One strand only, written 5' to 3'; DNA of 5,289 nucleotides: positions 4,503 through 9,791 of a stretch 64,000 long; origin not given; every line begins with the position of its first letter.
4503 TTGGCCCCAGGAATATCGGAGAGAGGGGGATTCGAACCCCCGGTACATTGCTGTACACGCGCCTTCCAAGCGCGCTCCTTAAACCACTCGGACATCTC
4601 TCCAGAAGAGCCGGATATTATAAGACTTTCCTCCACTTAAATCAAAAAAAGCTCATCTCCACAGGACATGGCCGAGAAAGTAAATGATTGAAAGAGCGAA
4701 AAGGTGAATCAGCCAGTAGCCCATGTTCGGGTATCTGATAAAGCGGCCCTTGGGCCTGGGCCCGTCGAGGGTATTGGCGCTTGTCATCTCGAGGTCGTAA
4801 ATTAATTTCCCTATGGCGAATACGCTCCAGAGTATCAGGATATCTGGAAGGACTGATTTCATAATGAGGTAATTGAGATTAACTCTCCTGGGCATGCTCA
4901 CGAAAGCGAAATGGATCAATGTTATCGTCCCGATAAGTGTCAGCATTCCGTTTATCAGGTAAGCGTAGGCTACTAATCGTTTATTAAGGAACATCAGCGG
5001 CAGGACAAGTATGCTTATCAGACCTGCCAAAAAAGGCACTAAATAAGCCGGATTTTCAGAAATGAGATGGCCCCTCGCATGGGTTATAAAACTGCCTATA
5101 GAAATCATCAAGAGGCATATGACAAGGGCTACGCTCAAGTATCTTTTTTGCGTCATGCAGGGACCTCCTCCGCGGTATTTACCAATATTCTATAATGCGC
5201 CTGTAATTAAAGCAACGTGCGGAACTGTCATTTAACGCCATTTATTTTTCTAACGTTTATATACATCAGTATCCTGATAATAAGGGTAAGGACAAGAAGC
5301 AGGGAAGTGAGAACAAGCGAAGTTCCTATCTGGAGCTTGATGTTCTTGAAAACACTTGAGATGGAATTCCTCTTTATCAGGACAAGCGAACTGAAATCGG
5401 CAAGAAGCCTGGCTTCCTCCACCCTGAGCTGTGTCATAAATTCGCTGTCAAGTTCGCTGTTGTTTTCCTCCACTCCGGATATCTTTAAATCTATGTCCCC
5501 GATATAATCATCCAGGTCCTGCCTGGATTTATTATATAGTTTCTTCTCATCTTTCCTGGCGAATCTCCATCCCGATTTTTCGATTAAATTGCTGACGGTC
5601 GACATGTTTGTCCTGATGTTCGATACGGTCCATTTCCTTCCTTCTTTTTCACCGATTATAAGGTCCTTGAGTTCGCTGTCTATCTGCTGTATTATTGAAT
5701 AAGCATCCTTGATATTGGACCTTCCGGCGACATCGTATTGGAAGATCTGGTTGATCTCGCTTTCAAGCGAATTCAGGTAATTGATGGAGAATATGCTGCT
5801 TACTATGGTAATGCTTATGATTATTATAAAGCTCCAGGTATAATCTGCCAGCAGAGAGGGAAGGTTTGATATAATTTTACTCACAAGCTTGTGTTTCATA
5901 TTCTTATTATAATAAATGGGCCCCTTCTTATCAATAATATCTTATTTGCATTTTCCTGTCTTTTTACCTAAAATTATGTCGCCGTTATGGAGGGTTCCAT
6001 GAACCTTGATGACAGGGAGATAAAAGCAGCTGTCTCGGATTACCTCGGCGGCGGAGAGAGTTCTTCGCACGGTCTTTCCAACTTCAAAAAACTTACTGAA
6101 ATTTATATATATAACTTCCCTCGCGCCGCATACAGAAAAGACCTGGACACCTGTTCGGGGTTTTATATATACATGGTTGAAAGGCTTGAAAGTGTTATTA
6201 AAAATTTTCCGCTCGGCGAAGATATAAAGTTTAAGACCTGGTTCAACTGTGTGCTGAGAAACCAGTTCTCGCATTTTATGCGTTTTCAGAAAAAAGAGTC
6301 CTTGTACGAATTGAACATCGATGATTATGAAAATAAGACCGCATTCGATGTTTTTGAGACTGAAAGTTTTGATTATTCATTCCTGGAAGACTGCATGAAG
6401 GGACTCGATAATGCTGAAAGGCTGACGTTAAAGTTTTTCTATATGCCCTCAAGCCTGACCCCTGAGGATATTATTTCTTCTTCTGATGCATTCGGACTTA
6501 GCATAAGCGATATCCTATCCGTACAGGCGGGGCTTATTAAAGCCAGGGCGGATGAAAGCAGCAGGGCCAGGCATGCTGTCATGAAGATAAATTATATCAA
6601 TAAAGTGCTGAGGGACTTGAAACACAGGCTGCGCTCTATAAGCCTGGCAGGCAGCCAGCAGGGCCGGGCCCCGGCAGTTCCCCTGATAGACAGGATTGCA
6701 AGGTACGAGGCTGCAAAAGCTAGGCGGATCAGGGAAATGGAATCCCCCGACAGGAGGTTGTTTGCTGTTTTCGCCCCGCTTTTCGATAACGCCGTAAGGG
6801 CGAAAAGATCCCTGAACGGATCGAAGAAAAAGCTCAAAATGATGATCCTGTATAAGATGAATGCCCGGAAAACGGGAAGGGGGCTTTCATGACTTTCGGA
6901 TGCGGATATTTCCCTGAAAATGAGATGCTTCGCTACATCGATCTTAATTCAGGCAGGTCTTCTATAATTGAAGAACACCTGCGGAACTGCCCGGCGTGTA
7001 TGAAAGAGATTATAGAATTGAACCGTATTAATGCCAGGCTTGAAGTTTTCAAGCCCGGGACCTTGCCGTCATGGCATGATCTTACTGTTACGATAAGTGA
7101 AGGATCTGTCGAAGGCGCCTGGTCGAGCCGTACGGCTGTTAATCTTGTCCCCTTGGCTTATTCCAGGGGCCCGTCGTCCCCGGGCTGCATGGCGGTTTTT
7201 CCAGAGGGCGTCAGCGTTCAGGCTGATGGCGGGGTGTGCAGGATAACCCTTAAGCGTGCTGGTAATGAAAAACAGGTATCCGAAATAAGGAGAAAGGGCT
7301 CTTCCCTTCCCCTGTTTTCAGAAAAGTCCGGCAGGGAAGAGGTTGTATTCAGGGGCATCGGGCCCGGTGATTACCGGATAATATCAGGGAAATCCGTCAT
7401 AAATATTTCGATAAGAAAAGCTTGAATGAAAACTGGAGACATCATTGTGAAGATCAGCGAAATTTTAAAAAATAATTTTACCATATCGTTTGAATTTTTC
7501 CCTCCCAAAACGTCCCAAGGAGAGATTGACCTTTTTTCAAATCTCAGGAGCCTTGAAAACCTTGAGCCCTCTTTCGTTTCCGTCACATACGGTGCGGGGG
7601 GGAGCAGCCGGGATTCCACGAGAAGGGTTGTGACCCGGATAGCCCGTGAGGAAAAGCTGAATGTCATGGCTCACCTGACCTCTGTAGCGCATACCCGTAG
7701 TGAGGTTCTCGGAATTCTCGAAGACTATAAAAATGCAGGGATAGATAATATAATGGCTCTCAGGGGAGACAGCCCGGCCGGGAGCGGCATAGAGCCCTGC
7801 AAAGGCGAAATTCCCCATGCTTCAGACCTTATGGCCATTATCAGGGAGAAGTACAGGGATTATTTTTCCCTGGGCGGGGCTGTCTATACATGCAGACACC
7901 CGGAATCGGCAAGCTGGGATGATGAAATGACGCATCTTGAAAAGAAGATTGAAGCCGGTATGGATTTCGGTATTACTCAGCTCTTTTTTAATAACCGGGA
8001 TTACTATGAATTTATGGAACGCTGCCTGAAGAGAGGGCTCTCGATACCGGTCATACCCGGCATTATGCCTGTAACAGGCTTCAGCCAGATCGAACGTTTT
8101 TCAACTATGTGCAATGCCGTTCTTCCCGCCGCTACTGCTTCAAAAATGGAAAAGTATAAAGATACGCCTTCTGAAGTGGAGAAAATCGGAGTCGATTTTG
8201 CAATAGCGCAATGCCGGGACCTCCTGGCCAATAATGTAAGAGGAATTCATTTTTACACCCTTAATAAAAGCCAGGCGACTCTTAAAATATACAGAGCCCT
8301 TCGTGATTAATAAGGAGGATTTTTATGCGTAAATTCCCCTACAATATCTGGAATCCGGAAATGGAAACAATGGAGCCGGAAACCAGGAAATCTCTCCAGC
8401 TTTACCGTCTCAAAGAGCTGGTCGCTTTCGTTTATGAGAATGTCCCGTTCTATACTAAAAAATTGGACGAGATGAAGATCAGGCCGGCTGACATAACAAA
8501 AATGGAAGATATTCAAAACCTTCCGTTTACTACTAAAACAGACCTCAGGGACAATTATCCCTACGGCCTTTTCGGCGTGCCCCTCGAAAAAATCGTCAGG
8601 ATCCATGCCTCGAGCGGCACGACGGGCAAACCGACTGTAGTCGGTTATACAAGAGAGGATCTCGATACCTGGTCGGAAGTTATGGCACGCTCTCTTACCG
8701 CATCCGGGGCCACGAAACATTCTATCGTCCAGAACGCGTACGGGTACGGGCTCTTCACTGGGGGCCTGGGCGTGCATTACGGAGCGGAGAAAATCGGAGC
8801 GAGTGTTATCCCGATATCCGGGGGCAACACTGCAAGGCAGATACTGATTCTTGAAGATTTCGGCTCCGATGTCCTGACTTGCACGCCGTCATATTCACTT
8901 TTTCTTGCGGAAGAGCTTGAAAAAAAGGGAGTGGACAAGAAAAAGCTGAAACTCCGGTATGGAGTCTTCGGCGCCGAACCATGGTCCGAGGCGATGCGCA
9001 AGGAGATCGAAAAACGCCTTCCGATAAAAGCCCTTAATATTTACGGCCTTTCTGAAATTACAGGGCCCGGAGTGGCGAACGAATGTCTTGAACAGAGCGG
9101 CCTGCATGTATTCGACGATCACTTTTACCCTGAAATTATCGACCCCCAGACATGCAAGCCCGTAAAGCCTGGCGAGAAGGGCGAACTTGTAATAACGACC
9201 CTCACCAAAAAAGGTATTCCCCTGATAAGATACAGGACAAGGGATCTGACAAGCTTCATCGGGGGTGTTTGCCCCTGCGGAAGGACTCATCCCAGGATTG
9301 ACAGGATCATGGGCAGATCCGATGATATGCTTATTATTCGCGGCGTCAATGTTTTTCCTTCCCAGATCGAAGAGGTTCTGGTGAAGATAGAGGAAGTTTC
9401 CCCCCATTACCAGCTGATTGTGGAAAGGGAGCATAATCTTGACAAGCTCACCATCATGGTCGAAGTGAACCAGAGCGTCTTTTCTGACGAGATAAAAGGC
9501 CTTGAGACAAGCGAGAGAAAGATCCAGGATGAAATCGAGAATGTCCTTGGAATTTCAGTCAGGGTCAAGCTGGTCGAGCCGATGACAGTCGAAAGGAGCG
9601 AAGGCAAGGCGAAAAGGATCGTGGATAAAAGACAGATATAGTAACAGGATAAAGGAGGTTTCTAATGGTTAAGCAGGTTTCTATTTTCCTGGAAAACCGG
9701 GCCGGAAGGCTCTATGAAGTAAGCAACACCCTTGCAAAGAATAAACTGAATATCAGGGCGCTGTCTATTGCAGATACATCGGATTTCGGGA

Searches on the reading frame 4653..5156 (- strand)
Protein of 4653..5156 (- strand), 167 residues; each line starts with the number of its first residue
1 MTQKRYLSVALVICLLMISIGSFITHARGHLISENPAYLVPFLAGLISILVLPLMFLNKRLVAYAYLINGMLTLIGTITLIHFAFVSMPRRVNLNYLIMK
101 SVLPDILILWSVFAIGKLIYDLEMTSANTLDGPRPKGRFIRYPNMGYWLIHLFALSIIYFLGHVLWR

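Call 4: search_protein_families(library=pfam, proteins=[window:4653-5156:-], max_evalue=0.1)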
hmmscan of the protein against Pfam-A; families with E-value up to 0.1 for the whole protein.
window:4653-5156:- (167 aa): 0 families

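Call 36: find_encoding_contigs(protein=window:4653-5156:-, flank=10000, max_places=10)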
Protein window:4653-5156:- (167 aa): 5 contigs read that carry it; 4 places shown.
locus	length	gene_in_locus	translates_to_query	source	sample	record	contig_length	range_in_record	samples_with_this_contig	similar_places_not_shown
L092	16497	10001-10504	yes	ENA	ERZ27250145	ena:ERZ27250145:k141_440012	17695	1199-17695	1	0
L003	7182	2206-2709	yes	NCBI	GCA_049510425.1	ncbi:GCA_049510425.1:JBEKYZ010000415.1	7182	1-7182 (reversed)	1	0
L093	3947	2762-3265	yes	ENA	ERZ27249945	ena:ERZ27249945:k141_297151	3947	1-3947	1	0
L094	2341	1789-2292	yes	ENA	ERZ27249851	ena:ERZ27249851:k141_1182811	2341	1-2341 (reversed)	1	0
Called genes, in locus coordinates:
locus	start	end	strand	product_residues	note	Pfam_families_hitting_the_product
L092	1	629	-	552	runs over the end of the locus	PF02776:TPP_enzyme_N, PF00205:TPP_enzyme_M, PF02775:TPP_enzyme_C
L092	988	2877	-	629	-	PF00015:MCPsignal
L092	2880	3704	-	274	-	-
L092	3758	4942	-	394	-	PF07719:TPR_2 (faint)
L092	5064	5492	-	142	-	PF01842:ACT (weak), PF13291:ACT_4 (faint), PF19571:ACT_8, PF01842:ACT (weak), PF22629:ACT_AHAS_ss (weak)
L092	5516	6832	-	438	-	PF00501:AMP-binding, PF14535:AMP-binding_C_2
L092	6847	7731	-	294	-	PF02219:MTHFR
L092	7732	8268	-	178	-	-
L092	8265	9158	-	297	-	-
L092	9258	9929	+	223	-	PF12729:4HB_MCP_1 (weak)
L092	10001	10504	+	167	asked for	-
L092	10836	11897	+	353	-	PF24624:Int_N (weak), PF00589:Phage_integrase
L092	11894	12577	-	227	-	PF01381:HTH_3, PF12844:HTH_19 (weak)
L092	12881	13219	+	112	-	-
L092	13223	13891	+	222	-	PF13730:HTH_36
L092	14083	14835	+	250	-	PF01656:CbiA, PF02374:ArsA_ATPase, PF06564:CBP_BcsQ (weak), PF13614:AAA_31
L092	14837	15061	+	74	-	-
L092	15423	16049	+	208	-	-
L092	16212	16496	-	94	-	?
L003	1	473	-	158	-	?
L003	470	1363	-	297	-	-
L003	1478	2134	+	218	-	PF12729:4HB_MCP_1 (weak)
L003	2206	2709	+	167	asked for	-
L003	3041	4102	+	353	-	PF24624:Int_N (weak), PF00589:Phage_integrase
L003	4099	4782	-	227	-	PF01381:HTH_3, PF12844:HTH_19 (weak)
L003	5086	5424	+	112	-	-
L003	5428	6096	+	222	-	PF13730:HTH_36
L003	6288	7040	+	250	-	PF01656:CbiA, PF02374:ArsA_ATPase, PF06564:CBP_BcsQ (weak), PF13614:AAA_31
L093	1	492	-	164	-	?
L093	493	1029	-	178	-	-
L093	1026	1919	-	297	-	-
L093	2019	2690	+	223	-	PF12729:4HB_MCP_1 (weak)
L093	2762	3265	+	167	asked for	-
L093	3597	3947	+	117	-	?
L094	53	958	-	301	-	-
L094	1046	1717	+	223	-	PF12729:4HB_MCP_1 (weak)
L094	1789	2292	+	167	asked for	-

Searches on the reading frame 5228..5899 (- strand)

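Call 4: search_protein_families(library=pfam, proteins=[window:5228-5899:-], max_evalue=0.1)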
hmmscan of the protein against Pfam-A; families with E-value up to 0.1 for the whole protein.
window:5228-5899:- (223 aa): 3 families
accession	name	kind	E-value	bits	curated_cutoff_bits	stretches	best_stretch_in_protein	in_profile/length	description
PF12729.13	4HB_MCP_1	-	7.2e-07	29.4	27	1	23-149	11-138/181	Four helix bundle sensory module for signal transduction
PF12097.14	DUF3573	-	0.028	13.7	26.6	1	24-144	6-121/383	Protein of unknown function (DUF3573)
PF05073.17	Baculo_p24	-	0.03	14.7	21.3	1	62-170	82-140/160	Baculovirus P24 capsid protein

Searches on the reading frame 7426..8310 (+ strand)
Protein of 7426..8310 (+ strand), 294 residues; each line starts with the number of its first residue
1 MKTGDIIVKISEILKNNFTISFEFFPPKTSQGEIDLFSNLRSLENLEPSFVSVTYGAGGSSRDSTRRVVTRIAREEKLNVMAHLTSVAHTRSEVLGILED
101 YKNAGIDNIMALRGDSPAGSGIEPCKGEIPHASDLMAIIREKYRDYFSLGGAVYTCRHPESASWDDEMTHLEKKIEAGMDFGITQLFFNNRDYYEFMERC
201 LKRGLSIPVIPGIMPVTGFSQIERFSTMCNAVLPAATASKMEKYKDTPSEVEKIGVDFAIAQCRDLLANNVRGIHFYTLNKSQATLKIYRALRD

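Call 47: list_cluster_members(proteins=[window:7426-8310:+, window:8325-9641:+, window:14528-16186:+, window:21285-23246:+, window:29500-31242:+, window:37628-39667:-, window:41056-42393:+, window:3260-4321:-, window:322-1074:-, window:1266-1934:-])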
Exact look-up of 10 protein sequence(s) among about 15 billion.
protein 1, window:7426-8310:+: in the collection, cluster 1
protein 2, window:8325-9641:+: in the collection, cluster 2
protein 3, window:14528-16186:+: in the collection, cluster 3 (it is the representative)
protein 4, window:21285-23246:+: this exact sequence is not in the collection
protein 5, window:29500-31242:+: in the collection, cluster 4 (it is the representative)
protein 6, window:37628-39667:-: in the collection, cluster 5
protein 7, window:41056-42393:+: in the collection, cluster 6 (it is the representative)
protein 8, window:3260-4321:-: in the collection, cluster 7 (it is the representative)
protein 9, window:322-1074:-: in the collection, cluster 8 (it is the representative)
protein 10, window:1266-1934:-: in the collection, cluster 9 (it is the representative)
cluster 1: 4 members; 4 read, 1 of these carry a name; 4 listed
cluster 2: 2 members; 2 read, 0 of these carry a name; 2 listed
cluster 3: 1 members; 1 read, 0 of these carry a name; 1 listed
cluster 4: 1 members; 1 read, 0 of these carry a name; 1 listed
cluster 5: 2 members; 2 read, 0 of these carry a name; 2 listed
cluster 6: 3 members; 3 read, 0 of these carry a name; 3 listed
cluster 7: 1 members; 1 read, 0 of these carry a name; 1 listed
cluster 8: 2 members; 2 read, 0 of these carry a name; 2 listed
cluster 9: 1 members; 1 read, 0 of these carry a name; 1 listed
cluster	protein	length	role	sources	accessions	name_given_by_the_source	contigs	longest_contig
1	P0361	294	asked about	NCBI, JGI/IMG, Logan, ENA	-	-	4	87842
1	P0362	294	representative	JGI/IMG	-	methylenetetrahydrofolate reductase (NADPH)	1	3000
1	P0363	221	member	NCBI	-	-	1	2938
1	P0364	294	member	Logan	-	-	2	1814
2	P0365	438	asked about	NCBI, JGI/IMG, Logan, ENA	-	-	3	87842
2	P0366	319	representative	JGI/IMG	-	-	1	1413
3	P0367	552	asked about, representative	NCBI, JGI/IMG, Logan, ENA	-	-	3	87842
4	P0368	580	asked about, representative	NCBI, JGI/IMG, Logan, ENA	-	-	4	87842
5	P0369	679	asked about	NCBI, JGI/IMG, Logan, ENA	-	-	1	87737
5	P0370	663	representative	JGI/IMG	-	-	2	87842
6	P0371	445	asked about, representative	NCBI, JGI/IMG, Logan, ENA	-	-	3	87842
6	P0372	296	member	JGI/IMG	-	-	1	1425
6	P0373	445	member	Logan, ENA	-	-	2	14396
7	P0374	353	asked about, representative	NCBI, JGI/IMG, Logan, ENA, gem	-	-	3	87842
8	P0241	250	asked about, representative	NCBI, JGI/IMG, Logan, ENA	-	-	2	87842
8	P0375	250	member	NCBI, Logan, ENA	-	-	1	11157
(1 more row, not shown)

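Call 48: find_encoding_contigs(protein=P0375, flank=10000, max_places=6)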
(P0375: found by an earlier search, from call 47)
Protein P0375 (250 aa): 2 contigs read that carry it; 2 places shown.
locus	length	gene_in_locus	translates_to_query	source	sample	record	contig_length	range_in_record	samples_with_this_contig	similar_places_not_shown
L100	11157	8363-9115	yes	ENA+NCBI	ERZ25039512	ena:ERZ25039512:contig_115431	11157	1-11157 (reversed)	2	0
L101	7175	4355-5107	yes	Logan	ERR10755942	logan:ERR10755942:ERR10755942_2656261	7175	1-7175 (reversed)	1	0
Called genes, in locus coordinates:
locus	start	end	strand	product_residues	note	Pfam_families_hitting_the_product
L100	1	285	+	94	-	?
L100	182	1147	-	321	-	PF13495:Phage_int_SAM_4, PF00589:Phage_integrase, PF22823:MrpR_C_cat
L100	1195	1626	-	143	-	PF02384:N6_Mtase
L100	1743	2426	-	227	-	PF12161:HsdM_N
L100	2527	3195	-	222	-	PF01381:HTH_3, PF12844:HTH_19, PF13560:HTH_31 (faint)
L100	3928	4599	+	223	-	-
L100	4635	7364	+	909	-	PF08751:TrwC, PF05970:PIF1 (faint), PF13245:AAA_19, PF13604:AAA_30, PF00004:AAA (weak), PF22232:TraI_hel_assoc_N, PF18335:SH3_13 (weak)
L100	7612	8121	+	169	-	-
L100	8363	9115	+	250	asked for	PF01656:CbiA, PF02374:ArsA_ATPase, PF06564:CBP_BcsQ (weak), PF13614:AAA_31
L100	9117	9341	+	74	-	-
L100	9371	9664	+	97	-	-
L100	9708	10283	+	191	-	PF12796:Ank_2, PF13606:Ank_3 (faint), PF12796:Ank_2, PF13637:Ank_4 (faint), PF13857:Ank_5 (weak), PF12796:Ank_2, PF00023:Ank (weak)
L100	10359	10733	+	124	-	-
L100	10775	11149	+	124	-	-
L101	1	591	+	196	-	?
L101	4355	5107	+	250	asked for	PF01656:CbiA, PF02374:ArsA_ATPase, PF06564:CBP_BcsQ (weak), PF13614:AAA_31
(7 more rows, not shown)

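Call 58: search_protein_families(library=pfam, proteins=[L100:3928-4599:+, L100:7612-8121:+, L100:182-1147:-], max_evalue=0.01)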
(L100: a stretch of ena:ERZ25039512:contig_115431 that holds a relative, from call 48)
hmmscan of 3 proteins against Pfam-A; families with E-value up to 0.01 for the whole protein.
L100:3928-4599:+ (223 aa): 1 family
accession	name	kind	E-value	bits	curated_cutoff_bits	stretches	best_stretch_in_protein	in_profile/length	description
PF15333.11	TAF1D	-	0.0077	16.4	27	0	146-194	18-67/215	TATA box-binding protein-associated factor 1D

L100:7612-8121:+ (169 aa): 0 families

L100:182-1147:- (321 aa): 4 families
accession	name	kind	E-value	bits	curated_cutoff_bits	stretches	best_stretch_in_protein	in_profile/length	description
PF00589.27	Phage_integrase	-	3.6e-34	118.5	27.1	1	175-321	3-156/172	Phage integrase family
PF13495.12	Phage_int_SAM_4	-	1.3e-15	58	27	1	84-157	8-82/85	Phage integrase, N-terminal SAM-like domain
PF02899.23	Phage_int_SAM_1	-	0.00013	22.6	22.3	1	88-150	12-76/83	Phage integrase, N-terminal SAM-like domain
PF03085.20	RAP-1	-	0.0088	16.1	25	0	99-189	125-214/244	Rhoptry-associated protein 1 (RAP-1)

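Call 102: search_protein_families(library=phrogs, proteins=[L100:3928-4599:+, L100:7612-8121:+], max_evalue=0.001)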
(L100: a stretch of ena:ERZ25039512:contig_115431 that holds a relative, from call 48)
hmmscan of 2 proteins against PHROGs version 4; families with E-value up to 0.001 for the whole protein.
L100:3928-4599:+ (223 aa): 4 families
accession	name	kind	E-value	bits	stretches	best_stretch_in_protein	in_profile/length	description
phrog_11233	-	DNA, RNA and nucleotide metabolism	3.1e-34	119.7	1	4-120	3-120/297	replication initiation protein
phrog_6493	-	DNA, RNA and nucleotide metabolism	5.2e-15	56.5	1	9-174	16-180/261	DnaD-like helicase loader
phrog_428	-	DNA, RNA and nucleotide metabolism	2.4e-09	37.9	1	27-186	116-241/455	replication initiation protein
phrog_678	-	DNA, RNA and nucleotide metabolism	9.2e-05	23.1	1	29-180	66-186/346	replication initiation O-like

L100:7612-8121:+ (169 aa): 0 families

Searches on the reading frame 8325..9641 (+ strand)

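Call 58: search_protein_families(library=pfam, proteins=[L100:3928-4599:+, L100:7612-8121:+, L100:182-1147:-], max_evalue=0.01)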
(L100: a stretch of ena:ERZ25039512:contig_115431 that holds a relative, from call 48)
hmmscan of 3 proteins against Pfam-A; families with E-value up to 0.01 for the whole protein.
L100:3928-4599:+ (223 aa): 1 family
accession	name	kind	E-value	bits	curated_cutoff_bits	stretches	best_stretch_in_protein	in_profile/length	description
PF15333.11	TAF1D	-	0.0077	16.4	27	0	146-194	18-67/215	TATA box-binding protein-associated factor 1D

L100:7612-8121:+ (169 aa): 0 families

L100:182-1147:- (321 aa): 4 families
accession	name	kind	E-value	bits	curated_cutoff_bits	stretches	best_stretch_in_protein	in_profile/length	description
PF00589.27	Phage_integrase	-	3.6e-34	118.5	27.1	1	175-321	3-156/172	Phage integrase family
PF13495.12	Phage_int_SAM_4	-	1.3e-15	58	27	1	84-157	8-82/85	Phage integrase, N-terminal SAM-like domain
PF02899.23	Phage_int_SAM_1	-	0.00013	22.6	22.3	1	88-150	12-76/83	Phage integrase, N-terminal SAM-like domain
PF03085.20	RAP-1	-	0.0088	16.1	25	0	99-189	125-214/244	Rhoptry-associated protein 1 (RAP-1)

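Call 102: search_protein_families(library=phrogs, proteins=[L100:3928-4599:+, L100:7612-8121:+], max_evalue=0.001)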
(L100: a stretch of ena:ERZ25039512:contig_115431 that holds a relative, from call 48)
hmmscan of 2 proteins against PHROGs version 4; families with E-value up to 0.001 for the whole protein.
L100:3928-4599:+ (223 aa): 4 families
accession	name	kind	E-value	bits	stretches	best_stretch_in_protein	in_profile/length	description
phrog_11233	-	DNA, RNA and nucleotide metabolism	3.1e-34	119.7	1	4-120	3-120/297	replication initiation protein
phrog_6493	-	DNA, RNA and nucleotide metabolism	5.2e-15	56.5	1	9-174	16-180/261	DnaD-like helicase loader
phrog_428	-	DNA, RNA and nucleotide metabolism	2.4e-09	37.9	1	27-186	116-241/455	replication initiation protein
phrog_678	-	DNA, RNA and nucleotide metabolism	9.2e-05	23.1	1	29-180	66-186/346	replication initiation O-like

L100:7612-8121:+ (169 aa): 0 families
